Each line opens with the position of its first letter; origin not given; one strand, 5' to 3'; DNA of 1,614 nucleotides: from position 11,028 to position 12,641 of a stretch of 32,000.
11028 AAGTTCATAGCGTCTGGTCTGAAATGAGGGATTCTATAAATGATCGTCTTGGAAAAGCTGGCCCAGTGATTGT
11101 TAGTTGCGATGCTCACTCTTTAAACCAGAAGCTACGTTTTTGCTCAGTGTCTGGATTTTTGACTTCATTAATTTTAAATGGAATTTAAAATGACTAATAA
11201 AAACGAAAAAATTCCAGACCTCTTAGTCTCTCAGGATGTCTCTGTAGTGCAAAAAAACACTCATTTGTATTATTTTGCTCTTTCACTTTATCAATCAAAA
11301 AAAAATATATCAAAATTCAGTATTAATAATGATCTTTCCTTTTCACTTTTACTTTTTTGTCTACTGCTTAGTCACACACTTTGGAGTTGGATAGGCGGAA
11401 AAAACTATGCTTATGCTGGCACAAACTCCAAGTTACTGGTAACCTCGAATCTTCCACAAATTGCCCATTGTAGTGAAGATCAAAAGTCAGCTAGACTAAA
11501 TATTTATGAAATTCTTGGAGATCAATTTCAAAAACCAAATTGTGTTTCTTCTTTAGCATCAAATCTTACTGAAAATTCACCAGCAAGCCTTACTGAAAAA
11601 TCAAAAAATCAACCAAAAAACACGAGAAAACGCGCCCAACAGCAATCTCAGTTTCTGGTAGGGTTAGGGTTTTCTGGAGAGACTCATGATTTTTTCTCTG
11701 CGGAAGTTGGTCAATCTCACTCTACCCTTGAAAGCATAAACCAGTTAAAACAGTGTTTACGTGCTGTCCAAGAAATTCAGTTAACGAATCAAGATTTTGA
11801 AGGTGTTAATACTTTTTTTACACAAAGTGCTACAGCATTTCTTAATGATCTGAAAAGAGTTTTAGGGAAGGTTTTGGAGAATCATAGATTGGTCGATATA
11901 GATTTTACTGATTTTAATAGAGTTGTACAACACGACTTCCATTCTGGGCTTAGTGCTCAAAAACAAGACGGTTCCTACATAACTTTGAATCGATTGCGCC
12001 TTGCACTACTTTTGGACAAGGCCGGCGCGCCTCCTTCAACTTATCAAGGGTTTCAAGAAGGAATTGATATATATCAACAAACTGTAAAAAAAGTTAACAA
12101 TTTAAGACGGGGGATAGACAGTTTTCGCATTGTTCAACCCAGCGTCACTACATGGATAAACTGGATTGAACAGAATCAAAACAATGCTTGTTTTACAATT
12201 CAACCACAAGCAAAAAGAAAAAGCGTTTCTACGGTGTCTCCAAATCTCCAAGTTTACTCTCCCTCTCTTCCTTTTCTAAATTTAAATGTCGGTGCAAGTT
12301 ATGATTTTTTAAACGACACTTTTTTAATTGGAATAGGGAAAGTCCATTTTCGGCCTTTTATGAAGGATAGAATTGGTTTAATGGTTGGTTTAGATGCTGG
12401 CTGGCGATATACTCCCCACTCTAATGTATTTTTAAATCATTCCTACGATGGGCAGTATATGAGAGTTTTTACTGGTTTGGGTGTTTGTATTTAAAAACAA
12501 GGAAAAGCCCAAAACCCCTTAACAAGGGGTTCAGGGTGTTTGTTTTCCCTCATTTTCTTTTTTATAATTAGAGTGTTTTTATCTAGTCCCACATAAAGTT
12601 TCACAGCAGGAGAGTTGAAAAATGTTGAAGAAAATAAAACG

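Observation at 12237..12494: Conserved C-terminal ~85-aa Gly-rich module with four beta-strand-like segments, resembling an outer-membrane or trimeric-autotransporter anchor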

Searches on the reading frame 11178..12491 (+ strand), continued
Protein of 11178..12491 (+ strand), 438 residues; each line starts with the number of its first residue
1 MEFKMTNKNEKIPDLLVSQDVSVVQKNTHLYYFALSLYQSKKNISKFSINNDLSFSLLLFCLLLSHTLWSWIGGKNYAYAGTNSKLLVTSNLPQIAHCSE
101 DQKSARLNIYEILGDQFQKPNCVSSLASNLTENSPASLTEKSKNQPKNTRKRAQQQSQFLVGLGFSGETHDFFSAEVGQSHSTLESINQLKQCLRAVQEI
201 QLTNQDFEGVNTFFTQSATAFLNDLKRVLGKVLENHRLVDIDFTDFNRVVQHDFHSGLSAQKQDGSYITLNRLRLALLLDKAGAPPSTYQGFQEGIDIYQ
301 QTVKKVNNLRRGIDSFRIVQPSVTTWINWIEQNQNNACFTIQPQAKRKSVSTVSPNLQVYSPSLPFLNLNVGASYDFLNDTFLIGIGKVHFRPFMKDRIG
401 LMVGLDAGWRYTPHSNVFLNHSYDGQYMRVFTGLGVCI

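Call 86: find_encoding_contigs(protein=P0001, flank=5000, max_places=2)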
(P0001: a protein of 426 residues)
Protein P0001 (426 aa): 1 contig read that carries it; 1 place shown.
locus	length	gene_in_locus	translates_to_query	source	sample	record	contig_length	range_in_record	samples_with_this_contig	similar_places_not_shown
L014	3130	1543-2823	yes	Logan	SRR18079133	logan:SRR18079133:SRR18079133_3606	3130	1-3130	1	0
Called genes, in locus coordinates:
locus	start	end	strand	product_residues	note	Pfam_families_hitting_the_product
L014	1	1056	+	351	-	?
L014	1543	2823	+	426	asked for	-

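Call 87: find_encoding_contigs(protein=P0003, flank=5000, max_places=2)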
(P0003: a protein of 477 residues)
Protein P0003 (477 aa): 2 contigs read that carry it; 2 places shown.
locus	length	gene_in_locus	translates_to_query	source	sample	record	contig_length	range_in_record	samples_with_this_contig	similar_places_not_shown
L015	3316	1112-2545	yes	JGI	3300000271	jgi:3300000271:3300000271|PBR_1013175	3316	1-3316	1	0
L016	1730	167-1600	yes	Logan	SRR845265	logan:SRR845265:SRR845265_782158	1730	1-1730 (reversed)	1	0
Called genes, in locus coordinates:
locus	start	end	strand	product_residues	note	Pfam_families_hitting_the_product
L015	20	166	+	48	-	-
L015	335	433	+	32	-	-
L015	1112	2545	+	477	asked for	-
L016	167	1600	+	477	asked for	-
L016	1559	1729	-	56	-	?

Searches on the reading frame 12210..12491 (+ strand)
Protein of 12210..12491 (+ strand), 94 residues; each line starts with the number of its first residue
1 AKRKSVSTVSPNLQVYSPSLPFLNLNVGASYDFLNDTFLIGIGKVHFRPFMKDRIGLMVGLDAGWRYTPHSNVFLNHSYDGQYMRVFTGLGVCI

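Call 67: search_solved_structures(query=A5, max_evalue=10, show_alignments=2)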
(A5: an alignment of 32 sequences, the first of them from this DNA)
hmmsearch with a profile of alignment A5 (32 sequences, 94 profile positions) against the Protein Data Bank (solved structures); distinct sequences matched with E-value up to 10: 2.
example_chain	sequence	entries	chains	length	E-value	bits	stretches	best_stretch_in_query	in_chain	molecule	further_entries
8g1m_A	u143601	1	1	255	0.42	14.3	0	25-74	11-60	E domain-containing protein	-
7smh_A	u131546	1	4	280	0.46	14.2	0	25-74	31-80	Surface protein G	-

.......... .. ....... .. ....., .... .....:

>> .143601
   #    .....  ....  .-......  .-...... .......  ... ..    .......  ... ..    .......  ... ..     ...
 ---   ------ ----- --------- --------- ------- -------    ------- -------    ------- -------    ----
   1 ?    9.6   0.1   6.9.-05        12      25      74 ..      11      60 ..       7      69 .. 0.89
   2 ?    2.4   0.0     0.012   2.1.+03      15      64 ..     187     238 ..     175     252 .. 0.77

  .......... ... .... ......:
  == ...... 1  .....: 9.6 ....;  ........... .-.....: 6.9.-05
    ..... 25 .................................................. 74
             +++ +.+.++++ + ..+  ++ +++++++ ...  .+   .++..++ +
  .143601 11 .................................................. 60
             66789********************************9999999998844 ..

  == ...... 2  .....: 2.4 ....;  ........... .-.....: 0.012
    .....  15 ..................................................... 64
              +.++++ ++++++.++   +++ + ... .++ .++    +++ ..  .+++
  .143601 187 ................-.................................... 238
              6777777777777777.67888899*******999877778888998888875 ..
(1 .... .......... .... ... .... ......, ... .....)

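Call 92: find_homologous_proteins(query=A5, max_evalue=0.01)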
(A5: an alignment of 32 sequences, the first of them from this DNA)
Query A5 (32 sequences): 205 candidates shared short words with the query, none scored E <= 0.01.
